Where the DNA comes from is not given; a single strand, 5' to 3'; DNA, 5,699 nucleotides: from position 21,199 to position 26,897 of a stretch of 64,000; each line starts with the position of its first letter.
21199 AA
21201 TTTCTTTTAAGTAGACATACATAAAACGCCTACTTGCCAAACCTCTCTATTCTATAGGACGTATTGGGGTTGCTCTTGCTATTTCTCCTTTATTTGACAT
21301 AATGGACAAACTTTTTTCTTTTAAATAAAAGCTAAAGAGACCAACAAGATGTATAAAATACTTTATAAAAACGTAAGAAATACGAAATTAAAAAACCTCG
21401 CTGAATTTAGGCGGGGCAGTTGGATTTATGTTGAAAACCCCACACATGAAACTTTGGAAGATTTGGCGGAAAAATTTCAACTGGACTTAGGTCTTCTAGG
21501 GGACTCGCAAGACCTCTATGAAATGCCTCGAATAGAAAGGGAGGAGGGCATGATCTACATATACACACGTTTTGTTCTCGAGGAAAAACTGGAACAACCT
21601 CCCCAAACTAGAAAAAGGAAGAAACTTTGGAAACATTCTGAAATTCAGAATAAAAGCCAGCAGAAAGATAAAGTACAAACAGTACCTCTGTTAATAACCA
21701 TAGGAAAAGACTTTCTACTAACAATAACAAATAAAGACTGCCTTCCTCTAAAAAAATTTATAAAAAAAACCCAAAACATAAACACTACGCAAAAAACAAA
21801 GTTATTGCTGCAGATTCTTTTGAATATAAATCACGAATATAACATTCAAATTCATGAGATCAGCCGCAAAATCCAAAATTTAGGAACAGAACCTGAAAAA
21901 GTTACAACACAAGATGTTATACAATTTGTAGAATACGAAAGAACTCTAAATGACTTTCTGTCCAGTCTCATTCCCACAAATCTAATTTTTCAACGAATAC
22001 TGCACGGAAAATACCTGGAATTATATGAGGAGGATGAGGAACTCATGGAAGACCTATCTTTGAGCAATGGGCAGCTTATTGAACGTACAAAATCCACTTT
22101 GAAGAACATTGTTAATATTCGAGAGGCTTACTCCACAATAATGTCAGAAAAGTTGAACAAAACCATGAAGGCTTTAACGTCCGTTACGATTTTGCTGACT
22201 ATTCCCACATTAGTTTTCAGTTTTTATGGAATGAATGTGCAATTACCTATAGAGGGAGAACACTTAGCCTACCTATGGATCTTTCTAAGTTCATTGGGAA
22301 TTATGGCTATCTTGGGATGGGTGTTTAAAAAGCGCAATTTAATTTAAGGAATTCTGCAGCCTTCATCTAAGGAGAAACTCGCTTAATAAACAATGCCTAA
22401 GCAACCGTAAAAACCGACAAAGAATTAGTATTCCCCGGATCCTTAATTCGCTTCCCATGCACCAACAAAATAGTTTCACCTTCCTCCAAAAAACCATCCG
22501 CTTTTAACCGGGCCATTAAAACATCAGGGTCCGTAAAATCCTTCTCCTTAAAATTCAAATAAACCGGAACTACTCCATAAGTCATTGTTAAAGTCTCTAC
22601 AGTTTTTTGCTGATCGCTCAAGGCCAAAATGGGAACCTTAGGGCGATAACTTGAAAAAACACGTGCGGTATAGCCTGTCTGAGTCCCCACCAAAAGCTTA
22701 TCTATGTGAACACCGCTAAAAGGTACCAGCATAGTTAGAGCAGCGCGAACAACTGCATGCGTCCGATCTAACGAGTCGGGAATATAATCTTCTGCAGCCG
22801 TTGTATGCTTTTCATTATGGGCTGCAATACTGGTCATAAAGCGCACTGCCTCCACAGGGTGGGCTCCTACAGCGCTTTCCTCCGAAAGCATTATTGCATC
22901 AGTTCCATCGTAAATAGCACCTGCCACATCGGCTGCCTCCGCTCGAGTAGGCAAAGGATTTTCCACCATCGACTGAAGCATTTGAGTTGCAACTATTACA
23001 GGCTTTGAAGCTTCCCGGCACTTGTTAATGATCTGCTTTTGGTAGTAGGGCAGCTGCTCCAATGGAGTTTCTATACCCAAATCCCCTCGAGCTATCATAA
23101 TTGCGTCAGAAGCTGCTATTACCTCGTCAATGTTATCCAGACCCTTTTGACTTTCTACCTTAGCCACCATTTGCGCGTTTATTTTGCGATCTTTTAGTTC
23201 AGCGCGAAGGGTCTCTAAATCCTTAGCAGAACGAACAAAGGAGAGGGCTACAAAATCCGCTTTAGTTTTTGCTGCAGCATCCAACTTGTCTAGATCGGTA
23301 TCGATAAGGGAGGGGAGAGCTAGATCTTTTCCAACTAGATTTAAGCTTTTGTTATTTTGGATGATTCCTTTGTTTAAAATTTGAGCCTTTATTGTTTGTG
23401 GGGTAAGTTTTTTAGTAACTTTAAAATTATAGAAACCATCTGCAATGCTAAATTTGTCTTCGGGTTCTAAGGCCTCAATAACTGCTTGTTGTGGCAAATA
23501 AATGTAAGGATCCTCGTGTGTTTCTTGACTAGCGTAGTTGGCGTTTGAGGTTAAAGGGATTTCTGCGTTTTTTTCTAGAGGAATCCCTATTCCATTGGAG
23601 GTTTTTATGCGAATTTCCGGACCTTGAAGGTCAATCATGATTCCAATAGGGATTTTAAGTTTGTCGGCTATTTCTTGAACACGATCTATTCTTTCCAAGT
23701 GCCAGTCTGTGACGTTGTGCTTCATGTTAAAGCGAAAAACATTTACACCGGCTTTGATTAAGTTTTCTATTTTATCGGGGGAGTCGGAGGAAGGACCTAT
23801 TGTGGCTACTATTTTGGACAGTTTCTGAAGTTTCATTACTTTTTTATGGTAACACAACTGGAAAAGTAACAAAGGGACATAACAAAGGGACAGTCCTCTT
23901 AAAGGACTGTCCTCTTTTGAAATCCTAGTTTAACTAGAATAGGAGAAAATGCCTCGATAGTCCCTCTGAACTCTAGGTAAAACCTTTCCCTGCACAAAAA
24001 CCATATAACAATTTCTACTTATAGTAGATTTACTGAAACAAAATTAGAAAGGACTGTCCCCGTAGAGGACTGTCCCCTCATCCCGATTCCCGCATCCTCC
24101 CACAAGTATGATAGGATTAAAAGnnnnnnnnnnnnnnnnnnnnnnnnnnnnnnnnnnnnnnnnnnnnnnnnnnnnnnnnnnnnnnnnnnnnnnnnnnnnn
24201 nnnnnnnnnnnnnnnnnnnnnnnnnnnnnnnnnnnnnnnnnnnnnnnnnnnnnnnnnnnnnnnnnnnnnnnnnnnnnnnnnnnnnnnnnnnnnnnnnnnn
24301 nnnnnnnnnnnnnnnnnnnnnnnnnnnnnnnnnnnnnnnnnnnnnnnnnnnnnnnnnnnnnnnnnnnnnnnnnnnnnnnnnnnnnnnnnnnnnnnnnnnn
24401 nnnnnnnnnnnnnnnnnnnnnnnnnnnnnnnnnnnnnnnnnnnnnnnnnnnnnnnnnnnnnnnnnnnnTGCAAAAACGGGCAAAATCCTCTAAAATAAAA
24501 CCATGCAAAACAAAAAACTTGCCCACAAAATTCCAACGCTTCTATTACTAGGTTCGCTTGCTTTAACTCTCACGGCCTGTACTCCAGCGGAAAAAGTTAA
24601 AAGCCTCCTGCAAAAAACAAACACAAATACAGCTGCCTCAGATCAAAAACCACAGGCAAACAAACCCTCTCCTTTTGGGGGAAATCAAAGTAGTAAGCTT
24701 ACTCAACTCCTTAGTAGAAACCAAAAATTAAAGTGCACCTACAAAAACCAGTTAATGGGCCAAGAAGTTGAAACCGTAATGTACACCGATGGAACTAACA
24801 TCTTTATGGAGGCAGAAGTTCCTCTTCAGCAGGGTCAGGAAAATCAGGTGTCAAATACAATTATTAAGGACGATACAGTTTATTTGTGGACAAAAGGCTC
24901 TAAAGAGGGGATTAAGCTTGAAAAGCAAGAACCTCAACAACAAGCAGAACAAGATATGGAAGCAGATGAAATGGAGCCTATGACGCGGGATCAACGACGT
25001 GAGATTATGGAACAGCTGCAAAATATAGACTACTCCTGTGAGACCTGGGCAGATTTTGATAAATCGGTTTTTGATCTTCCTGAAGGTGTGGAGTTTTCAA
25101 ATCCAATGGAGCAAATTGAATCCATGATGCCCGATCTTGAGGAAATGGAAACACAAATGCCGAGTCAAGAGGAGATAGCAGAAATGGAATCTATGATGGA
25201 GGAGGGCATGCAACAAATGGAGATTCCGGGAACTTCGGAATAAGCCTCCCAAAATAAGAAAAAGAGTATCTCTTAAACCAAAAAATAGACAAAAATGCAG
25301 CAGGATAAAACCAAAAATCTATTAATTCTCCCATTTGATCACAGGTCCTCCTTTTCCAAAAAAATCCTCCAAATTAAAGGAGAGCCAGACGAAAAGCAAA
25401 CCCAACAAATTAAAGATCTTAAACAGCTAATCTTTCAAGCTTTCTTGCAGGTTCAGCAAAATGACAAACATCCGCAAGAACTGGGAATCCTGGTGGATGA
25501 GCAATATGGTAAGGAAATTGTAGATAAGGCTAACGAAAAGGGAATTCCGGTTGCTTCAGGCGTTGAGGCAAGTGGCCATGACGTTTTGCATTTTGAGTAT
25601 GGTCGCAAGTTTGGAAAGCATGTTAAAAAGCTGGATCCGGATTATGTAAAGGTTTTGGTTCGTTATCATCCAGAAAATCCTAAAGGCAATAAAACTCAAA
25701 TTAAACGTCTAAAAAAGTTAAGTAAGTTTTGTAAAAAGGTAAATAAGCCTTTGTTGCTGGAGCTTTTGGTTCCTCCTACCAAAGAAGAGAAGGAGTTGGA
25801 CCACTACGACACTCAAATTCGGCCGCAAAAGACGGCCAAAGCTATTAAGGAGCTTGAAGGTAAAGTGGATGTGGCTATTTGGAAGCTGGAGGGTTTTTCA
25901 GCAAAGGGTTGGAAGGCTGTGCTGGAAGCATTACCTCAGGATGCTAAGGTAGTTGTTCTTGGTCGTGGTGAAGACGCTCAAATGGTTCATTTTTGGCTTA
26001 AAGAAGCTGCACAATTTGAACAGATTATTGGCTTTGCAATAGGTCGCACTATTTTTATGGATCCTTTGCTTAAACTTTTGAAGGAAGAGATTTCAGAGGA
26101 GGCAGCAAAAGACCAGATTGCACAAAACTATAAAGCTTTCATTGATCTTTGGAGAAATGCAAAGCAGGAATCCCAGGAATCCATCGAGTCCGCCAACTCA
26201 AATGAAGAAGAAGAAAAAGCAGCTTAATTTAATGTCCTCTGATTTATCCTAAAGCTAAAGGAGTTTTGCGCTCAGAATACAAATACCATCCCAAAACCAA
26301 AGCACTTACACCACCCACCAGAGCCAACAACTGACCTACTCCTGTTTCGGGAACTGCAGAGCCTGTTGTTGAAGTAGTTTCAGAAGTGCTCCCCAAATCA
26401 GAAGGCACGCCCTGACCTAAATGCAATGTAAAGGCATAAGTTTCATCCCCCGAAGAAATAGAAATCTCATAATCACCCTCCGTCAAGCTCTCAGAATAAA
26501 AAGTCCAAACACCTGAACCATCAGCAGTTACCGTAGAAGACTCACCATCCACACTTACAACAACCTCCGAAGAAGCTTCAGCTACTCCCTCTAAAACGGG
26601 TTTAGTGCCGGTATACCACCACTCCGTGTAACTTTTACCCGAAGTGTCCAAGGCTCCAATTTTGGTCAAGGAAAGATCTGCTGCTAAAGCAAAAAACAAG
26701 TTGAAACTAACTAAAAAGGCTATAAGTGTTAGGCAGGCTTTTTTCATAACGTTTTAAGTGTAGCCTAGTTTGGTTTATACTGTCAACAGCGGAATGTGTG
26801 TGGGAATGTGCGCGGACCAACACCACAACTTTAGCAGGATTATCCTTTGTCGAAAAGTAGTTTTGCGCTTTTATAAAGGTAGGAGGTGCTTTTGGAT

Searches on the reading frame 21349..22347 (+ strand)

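Call 33: search_protein_families(library=pfam, proteins=[window:21349-22347:+], max_evalue=0.0001)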
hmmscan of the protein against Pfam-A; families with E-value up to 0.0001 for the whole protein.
window:21349-22347:+ (332 aa): 1 family
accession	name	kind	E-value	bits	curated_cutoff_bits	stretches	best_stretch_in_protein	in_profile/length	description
PF01544.23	CorA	-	1.7e-44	152.8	27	1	101-328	58-292/292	CorA-like Mg2+ transporter protein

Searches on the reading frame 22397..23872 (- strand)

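Call 32: search_protein_families(library=pfam, proteins=[window:22397-23872:-], max_evalue=0.0001)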
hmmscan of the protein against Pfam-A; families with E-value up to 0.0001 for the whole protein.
window:22397-23872:- (491 aa): 2 families
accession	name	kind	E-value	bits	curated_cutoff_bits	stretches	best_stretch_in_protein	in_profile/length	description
PF00224.27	PK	-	9.4e-103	344.2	30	1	18-343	3-328/328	Pyruvate kinase, barrel domain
PF02887.21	PK_C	-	6.6e-20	71.8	28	1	388-487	14-113/114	Pyruvate kinase, alpha/beta domain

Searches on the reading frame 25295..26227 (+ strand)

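Call 33: search_protein_families(library=pfam, proteins=[window:25295-26227:+], max_evalue=0.0001)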
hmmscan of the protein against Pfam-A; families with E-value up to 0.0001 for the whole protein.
window:25295-26227:+ (310 aa): 2 families
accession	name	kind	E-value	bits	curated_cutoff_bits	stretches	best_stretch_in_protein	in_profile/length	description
PF09863.15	DUF2090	-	7.1e-45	153.9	27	1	3-289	31-309/310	Uncharacterized protein conserved in bacteria (DUF2090)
PF01791.15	DeoC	-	3.1e-07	30.7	23.8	1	11-254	3-227/229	DeoC/LacD family aldolase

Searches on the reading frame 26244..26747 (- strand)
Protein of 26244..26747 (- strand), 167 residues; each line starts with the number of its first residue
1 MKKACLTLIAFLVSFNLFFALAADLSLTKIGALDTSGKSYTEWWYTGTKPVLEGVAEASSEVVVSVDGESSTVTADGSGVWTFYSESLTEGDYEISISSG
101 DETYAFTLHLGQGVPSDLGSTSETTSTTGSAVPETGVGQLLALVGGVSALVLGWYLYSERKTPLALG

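Call 9: search_protein_families(library=pfam, proteins=[window:26244-26747:-], max_evalue=0.01)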
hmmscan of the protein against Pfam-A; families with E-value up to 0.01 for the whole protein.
window:26244-26747:- (167 aa): 1 family
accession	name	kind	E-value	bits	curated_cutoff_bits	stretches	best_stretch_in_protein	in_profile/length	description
PF19077.6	Big_13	-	1.3e-06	29.3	27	1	31-101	10-85/102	Bacterial Ig-like domain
